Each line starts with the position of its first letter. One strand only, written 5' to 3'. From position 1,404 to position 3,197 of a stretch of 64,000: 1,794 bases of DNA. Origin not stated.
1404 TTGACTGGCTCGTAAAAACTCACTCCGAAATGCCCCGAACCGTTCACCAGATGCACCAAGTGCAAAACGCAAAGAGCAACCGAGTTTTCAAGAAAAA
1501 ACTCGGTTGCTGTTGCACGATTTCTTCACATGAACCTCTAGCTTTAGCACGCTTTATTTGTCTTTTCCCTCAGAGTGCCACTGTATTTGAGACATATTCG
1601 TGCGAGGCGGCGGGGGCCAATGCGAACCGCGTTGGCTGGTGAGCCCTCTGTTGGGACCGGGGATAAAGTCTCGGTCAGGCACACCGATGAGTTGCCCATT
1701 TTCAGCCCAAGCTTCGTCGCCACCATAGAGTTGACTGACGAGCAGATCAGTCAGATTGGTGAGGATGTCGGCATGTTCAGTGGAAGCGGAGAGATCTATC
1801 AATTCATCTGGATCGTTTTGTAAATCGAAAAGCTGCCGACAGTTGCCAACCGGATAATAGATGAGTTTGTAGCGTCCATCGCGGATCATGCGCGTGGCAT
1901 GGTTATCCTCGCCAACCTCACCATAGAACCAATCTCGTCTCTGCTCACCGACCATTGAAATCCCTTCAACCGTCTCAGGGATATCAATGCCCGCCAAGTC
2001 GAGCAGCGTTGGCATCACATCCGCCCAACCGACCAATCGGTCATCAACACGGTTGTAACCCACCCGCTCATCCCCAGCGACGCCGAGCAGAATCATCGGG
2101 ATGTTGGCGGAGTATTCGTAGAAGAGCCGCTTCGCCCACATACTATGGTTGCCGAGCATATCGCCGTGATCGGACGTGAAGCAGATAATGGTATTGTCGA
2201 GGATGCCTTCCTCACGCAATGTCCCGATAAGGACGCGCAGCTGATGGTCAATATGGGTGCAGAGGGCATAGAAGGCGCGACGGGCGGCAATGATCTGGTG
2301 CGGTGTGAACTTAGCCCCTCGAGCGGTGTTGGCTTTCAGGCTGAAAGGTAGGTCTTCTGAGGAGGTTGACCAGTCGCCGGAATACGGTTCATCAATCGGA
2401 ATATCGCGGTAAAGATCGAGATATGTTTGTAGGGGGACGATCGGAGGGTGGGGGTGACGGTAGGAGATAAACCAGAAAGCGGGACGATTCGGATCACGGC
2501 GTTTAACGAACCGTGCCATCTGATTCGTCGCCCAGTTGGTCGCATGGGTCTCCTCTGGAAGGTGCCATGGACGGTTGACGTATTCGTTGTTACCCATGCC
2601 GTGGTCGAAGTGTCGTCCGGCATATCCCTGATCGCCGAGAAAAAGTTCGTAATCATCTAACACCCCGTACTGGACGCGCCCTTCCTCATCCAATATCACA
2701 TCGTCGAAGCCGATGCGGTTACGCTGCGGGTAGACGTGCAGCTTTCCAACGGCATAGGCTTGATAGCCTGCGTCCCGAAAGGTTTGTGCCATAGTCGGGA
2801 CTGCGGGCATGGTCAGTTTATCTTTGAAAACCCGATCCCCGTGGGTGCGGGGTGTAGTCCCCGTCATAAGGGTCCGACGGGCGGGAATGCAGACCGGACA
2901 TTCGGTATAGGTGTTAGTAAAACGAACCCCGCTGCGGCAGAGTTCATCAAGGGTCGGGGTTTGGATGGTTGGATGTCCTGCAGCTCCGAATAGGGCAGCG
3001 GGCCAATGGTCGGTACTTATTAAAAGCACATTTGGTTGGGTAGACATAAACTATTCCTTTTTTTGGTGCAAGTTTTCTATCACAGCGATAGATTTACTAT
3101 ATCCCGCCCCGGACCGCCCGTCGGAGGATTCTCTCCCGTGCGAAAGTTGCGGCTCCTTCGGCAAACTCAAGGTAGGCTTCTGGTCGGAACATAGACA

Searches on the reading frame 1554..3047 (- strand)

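Call 47: search_protein_families(library=pfam, proteins=[window:1554-3047:-])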
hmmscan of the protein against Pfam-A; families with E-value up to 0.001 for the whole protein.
window:1554-3047:- (497 aa): 4 families
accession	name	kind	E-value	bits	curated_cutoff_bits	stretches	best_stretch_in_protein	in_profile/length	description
PF00884.28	Sulfatase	-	2.3e-42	145.8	25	1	5-354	1-301/301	Sulfatase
PF16347.10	SGSH_C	-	2.5e-17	63.9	29.3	1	299-437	1-149/154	N-sulphoglucosamine sulphohydrolase, C-terminal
PF01663.27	Phosphodiest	-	1.3e-06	28.7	23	0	7-70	1-61/342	Type I phosphodiesterase / nucleotide pyrophosphatase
PF02995.22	DUF229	-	0.0008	18.6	25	0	260-302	307-349/496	Protein of unknown function (DUF229)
